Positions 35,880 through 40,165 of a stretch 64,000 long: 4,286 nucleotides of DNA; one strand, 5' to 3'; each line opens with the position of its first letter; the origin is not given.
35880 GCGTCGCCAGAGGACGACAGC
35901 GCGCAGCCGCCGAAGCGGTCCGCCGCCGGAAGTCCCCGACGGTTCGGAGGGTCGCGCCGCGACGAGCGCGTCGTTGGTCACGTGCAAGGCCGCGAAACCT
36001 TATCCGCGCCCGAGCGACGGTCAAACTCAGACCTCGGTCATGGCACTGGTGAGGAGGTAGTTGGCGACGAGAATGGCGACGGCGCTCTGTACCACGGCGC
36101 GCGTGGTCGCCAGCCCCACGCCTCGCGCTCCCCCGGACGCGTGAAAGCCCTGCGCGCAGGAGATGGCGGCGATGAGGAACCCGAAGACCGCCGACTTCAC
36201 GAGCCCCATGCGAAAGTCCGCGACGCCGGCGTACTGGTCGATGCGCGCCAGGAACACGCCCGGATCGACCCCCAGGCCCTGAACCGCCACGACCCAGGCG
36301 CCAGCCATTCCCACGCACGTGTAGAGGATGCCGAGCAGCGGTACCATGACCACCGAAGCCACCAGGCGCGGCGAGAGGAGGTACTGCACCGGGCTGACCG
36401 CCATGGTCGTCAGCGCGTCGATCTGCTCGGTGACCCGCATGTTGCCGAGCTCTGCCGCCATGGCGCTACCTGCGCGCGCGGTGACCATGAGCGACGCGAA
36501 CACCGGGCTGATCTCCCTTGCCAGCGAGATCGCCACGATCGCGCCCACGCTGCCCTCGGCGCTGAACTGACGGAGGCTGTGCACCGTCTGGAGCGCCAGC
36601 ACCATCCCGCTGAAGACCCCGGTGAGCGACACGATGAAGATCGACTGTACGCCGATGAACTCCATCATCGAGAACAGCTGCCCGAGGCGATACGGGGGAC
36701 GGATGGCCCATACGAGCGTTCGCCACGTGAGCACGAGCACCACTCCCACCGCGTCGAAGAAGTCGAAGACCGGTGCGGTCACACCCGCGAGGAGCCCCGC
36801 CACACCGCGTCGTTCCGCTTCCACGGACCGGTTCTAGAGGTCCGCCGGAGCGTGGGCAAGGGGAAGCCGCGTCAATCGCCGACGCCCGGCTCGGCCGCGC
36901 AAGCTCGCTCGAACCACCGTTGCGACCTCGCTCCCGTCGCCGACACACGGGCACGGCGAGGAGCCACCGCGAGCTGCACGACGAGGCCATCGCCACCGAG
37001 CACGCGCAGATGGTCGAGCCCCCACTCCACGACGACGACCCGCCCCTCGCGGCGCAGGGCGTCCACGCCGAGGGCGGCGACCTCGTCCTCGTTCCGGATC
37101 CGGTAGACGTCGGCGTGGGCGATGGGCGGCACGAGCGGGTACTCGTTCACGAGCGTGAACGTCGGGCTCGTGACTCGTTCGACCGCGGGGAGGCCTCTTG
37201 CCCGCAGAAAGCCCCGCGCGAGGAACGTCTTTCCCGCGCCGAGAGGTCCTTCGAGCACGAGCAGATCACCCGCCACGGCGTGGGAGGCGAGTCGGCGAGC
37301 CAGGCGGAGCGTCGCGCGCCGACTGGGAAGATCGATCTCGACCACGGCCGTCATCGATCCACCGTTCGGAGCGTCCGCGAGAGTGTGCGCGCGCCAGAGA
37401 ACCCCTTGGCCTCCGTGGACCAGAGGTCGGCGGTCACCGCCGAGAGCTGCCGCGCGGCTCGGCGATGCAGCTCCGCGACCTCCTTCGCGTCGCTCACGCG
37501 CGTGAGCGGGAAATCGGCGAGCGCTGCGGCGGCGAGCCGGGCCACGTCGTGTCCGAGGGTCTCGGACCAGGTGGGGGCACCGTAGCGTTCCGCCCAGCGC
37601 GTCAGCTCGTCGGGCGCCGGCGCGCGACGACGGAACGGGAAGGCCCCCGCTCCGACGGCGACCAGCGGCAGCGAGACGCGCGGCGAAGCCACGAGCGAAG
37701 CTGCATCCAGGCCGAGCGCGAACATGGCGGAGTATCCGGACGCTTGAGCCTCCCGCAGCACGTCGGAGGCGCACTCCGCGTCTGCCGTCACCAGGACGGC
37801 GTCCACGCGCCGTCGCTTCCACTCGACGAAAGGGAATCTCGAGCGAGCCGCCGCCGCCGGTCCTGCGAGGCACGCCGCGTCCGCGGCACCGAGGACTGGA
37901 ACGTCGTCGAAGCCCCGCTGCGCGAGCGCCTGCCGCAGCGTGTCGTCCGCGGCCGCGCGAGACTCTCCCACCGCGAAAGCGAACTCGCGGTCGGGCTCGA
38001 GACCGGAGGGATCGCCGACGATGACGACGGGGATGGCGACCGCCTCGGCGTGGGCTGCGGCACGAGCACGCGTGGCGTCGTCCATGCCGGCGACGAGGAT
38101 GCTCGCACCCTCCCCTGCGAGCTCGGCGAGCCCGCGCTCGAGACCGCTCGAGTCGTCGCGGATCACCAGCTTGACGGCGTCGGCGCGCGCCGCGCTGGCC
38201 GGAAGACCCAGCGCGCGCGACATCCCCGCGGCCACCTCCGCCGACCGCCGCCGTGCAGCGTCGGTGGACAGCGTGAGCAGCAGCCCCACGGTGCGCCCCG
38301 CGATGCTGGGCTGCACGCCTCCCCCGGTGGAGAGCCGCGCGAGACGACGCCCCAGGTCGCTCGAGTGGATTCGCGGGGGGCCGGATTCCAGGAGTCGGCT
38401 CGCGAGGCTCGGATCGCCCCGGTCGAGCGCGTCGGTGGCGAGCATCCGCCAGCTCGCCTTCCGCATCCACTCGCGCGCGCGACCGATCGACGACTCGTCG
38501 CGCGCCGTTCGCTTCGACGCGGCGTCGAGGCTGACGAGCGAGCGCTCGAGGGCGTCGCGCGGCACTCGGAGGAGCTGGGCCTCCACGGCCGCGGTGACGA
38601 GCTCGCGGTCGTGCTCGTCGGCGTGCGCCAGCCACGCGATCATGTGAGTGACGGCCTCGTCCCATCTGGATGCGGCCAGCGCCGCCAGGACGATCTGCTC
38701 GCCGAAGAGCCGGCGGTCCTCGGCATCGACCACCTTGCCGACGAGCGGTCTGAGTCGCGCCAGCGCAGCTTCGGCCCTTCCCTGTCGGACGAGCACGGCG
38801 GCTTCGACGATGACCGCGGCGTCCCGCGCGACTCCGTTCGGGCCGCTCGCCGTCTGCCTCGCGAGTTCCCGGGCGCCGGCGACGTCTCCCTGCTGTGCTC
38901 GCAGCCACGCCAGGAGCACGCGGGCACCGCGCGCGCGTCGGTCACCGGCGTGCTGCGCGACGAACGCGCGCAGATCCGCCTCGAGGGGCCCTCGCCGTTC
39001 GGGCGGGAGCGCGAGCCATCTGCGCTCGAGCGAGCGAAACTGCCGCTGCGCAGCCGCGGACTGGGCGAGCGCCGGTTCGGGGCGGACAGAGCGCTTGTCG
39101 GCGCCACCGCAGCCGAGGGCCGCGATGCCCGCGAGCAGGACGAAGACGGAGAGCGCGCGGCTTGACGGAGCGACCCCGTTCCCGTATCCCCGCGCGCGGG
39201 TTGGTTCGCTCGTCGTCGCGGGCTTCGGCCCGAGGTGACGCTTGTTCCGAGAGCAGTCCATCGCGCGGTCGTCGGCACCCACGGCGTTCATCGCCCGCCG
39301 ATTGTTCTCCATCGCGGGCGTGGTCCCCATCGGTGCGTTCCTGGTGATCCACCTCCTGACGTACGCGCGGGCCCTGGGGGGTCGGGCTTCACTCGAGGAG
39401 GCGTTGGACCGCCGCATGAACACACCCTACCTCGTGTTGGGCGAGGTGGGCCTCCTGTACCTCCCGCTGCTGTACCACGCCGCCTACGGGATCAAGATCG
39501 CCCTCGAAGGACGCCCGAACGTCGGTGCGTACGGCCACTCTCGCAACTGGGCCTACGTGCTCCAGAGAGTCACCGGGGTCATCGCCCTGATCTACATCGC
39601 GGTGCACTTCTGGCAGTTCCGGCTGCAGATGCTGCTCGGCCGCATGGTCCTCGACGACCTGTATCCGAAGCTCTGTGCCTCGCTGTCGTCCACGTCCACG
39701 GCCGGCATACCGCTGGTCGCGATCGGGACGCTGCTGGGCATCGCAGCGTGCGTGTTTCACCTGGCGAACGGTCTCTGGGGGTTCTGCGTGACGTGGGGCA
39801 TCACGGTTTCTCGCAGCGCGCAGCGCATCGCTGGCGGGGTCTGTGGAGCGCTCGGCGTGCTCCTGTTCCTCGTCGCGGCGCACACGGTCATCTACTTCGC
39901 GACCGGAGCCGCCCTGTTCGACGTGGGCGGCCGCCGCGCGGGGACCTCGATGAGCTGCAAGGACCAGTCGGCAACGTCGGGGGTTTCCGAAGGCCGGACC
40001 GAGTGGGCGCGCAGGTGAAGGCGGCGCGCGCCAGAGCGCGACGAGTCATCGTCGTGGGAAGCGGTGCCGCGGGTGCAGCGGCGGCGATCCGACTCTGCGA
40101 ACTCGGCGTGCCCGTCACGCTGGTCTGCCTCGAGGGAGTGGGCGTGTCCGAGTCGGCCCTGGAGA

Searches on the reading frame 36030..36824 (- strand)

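Call 45: search_protein_families(library=pfam, proteins=[window:36030-36824:-], max_evalue=0.001)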
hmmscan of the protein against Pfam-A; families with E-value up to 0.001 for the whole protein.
window:36030-36824:- (265 aa): 1 family
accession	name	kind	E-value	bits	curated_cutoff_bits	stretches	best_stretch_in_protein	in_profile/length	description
PF02405.21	MlaE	-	1.1e-75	254.3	22.5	1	52-260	3-211/212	Permease MlaE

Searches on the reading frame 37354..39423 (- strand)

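Call 45: search_protein_families(library=pfam, proteins=[window:37354-39423:-], max_evalue=0.001)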
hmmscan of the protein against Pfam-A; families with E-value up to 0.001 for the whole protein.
window:37354-39423:- (690 aa): 1 family
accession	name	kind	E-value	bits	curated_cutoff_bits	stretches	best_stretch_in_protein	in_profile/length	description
PF13458.12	Peripla_BP_6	-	6.5e-05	23.2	31.7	0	538-638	189-296/343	Periplasmic binding protein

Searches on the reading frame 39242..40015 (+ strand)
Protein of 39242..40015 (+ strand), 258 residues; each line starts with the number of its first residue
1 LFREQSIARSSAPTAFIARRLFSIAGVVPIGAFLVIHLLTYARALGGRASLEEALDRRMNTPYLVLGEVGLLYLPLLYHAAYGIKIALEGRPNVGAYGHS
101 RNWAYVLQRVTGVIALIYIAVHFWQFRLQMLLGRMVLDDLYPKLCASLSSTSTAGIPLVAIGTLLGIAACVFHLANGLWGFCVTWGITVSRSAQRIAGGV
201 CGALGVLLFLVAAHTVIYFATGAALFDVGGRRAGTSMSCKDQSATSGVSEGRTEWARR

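Call 7: search_protein_families(library=pfam, proteins=[window:39242-40015:+], max_evalue=0.01)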
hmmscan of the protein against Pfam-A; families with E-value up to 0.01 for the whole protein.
window:39242-40015:+ (258 aa): 1 family
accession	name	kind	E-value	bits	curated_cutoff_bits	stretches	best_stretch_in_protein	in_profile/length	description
PF01127.27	Sdh_cyt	-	6.9e-09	36.3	25.8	1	92-211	9-121/122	Succinate dehydrogenase/Fumarate reductase transmembrane subunit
